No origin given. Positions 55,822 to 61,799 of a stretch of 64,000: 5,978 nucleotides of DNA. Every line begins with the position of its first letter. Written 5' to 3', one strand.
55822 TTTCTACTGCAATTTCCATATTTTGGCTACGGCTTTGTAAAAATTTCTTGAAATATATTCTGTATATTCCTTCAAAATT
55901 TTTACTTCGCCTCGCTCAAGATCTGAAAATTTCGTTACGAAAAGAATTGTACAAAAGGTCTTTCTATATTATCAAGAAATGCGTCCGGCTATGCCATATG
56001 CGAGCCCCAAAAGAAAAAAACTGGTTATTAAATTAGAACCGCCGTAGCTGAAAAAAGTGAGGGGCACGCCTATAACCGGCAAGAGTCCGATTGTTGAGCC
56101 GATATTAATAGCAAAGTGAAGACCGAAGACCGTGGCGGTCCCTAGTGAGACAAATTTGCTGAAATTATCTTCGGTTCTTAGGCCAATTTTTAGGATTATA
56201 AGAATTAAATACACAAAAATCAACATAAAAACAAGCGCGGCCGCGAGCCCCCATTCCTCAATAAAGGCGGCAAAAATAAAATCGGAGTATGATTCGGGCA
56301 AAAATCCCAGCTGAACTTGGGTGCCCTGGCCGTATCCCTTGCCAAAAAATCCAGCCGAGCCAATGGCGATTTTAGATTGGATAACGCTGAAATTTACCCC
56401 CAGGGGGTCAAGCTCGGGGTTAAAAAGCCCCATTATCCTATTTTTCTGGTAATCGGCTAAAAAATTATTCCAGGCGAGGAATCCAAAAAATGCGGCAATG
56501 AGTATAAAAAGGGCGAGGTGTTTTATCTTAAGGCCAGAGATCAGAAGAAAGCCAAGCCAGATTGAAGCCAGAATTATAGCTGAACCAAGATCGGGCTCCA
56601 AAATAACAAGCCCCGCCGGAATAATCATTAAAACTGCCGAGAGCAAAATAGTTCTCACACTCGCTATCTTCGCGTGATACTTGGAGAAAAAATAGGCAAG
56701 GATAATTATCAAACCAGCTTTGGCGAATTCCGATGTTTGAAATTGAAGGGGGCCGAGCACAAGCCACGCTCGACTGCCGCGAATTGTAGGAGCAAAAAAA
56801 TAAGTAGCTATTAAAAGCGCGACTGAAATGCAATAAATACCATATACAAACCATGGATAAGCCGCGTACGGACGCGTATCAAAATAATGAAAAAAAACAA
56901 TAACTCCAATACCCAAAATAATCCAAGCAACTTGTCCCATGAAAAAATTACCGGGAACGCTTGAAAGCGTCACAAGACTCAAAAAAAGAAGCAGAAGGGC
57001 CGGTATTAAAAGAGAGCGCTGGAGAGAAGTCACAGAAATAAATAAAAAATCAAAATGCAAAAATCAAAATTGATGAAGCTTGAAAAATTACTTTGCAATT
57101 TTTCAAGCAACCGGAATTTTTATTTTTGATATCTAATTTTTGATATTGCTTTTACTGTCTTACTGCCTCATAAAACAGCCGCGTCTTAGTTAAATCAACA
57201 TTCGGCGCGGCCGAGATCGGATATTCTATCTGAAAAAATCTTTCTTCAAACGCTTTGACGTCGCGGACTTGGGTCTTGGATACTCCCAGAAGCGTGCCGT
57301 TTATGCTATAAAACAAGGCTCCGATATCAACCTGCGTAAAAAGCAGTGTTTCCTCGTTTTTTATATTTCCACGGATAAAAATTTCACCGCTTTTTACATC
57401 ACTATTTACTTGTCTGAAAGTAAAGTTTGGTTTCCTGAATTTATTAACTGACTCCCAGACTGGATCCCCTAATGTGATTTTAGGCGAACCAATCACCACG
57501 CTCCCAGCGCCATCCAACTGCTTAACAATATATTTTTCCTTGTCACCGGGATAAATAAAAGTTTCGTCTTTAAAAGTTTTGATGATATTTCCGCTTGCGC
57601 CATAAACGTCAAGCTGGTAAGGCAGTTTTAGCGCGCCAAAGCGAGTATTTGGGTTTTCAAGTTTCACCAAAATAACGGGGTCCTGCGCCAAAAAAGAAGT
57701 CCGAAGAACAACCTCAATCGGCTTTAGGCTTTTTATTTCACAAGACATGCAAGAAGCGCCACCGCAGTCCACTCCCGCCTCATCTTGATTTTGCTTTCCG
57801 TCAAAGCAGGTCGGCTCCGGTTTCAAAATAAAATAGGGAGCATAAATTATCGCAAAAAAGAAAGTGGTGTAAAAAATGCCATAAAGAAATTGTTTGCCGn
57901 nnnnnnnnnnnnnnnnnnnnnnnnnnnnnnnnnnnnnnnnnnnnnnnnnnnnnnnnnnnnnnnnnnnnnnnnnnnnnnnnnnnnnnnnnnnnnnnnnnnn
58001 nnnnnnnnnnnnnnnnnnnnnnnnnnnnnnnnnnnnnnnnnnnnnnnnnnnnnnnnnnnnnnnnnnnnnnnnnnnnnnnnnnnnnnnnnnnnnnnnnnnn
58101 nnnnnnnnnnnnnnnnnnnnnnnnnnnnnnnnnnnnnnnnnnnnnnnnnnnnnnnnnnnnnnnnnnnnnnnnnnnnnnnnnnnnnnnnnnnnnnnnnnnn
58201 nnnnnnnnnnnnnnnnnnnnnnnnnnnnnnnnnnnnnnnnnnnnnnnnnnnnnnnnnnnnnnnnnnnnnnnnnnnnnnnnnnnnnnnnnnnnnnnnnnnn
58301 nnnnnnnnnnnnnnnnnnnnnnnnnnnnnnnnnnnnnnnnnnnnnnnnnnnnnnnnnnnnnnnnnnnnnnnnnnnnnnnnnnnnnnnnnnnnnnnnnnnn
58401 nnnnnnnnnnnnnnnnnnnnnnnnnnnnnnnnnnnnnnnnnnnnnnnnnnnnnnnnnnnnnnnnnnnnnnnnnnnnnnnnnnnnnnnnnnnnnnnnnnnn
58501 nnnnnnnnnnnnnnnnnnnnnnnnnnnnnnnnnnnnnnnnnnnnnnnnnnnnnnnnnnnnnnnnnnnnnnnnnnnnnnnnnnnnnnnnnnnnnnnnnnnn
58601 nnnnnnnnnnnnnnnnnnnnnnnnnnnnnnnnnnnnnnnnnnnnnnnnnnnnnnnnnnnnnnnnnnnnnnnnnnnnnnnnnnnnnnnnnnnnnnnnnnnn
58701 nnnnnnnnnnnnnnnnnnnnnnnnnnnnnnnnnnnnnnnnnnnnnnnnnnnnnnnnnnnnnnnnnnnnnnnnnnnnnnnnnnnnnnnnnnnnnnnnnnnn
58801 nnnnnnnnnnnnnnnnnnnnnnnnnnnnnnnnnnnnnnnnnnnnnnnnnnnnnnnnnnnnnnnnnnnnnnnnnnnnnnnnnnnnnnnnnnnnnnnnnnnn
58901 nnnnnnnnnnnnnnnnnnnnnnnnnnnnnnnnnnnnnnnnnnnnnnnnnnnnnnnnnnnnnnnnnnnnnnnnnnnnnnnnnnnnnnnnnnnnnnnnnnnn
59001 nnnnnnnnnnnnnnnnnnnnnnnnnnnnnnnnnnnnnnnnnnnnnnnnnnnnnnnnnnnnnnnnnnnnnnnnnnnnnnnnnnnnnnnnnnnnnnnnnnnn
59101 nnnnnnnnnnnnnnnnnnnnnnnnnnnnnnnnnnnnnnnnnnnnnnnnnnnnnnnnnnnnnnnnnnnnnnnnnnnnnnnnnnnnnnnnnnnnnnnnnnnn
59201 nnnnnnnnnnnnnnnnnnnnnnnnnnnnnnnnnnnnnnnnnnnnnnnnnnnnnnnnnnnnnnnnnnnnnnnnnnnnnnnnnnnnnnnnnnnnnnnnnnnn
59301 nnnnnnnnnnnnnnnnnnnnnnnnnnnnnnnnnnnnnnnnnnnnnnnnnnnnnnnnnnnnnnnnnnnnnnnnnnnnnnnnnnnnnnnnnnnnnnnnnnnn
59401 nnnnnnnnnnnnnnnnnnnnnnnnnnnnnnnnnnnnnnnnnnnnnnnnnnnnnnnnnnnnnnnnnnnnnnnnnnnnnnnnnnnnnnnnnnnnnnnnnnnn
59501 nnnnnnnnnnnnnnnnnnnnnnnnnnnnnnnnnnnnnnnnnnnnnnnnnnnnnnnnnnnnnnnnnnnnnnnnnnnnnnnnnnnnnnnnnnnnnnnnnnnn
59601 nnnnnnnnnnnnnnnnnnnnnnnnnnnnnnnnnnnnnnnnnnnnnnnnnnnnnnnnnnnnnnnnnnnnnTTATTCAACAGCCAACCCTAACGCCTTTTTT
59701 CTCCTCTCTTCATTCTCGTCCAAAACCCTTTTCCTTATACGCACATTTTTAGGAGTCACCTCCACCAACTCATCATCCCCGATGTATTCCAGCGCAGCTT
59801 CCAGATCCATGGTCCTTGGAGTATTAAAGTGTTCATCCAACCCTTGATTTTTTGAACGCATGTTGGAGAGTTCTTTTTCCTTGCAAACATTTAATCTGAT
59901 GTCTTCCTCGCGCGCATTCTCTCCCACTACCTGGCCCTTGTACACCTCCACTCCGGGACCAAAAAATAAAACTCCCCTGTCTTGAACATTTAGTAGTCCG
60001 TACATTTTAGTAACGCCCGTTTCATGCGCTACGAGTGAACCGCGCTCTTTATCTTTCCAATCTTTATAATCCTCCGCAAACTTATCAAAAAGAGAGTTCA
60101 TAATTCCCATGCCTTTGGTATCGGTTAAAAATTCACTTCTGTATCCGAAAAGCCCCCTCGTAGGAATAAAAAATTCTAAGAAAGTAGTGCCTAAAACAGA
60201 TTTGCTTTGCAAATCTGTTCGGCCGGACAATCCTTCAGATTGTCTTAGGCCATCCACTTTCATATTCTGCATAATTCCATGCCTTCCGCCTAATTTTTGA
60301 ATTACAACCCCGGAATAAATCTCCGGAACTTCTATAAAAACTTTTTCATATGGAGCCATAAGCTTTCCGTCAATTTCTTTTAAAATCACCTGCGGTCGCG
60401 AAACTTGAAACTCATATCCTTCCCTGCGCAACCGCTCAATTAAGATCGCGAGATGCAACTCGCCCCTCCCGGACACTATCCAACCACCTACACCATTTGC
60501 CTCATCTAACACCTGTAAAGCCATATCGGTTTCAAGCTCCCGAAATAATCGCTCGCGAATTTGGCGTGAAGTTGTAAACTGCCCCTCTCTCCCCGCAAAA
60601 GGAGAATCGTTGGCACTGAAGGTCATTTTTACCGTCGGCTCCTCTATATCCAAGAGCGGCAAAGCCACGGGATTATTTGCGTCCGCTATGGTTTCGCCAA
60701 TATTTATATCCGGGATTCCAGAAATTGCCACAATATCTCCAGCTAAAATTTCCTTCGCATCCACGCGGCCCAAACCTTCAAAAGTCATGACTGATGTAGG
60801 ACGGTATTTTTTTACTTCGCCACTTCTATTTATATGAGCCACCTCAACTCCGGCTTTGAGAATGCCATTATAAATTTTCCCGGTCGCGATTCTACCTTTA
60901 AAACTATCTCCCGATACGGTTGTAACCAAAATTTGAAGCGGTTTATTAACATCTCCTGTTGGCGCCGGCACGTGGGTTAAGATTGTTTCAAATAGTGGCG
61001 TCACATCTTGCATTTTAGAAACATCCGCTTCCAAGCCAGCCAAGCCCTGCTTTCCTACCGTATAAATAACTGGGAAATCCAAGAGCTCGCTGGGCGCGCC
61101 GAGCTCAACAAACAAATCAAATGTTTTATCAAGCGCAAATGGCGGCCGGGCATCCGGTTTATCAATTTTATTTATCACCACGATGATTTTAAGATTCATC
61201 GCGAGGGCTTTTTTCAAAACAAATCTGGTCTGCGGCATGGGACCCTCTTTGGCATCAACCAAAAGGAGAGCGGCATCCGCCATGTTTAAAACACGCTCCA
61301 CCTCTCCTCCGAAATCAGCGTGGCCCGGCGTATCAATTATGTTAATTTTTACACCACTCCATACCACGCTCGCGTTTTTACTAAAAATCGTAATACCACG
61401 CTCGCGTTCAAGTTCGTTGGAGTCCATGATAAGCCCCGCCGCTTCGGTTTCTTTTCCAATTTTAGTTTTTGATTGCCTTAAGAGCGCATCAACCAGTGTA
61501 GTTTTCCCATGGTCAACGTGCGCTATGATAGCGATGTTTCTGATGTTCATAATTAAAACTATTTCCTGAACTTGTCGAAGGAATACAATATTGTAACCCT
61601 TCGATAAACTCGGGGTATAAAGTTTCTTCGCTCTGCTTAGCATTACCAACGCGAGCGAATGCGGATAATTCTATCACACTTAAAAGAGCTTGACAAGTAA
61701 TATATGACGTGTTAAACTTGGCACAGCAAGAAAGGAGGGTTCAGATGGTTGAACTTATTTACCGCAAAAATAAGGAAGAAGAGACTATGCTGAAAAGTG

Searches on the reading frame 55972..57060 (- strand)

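Call 42: search_protein_families(library=pfam, proteins=[window:55972-57060:-], max_evalue=0.001)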
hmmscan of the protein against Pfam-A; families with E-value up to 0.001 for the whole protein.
window:55972-57060:- (362 aa): 1 family
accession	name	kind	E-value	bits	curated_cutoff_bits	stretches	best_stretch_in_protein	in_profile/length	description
PF01098.24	FTSW_RODA_SPOVE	-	8.4e-76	255.7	26.4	1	22-357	17-350/356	Cell cycle protein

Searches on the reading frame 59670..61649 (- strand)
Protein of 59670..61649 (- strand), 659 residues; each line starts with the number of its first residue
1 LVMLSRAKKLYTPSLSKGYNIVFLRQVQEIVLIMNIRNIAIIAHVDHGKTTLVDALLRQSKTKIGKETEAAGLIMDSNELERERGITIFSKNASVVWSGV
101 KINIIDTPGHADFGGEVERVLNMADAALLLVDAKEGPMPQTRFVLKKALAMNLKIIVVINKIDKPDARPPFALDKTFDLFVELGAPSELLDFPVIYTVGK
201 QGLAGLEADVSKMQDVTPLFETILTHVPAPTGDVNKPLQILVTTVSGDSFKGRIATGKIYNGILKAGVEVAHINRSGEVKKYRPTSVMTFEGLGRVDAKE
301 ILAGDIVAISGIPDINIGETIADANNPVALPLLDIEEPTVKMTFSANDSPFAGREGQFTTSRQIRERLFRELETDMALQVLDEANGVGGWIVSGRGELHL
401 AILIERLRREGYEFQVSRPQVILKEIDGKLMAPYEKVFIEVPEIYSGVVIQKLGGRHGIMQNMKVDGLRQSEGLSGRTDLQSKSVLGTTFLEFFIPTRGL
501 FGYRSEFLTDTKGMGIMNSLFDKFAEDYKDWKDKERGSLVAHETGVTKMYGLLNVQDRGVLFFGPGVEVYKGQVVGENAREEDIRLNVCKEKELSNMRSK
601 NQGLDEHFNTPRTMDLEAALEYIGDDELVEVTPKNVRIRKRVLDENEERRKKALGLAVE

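Call 42: search_protein_families(library=pfam, proteins=[window:59670-61649:-], max_evalue=0.001)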
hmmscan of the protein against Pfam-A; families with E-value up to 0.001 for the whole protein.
window:59670-61649:- (659 aa): 7 families
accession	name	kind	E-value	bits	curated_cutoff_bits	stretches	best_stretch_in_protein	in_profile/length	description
PF00009.33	GTP_EFTU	-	4.2e-54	183.4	26.5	1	35-228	2-187/188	Elongation factor Tu GTP binding domain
PF21018.2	BipA_C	-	7.1e-41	138.9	23.8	1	536-644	1-109/110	TypA/BipA C-terminal domain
PF00679.30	EFG_C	-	9.4e-14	51.7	27.9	2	487-526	41-80/89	Elongation factor G C-terminus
PF03144.31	GTP_EFTU_D2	-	5.7e-10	39.9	30.3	1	252-322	1-73/73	Elongation factor Tu domain 2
PF22042.2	EF-G_D2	-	1.7e-09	38.1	27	1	239-322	3-82/84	Elongation factor G domain 2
PF01926.29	MMR_HSR1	-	1.2e-07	32.2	21.9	1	39-161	2-113/113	50S ribosome-binding GTPase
PF14492.12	EFG_III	-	0.00011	22.7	27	1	362-416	19-73/75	Elongation Factor G, domain III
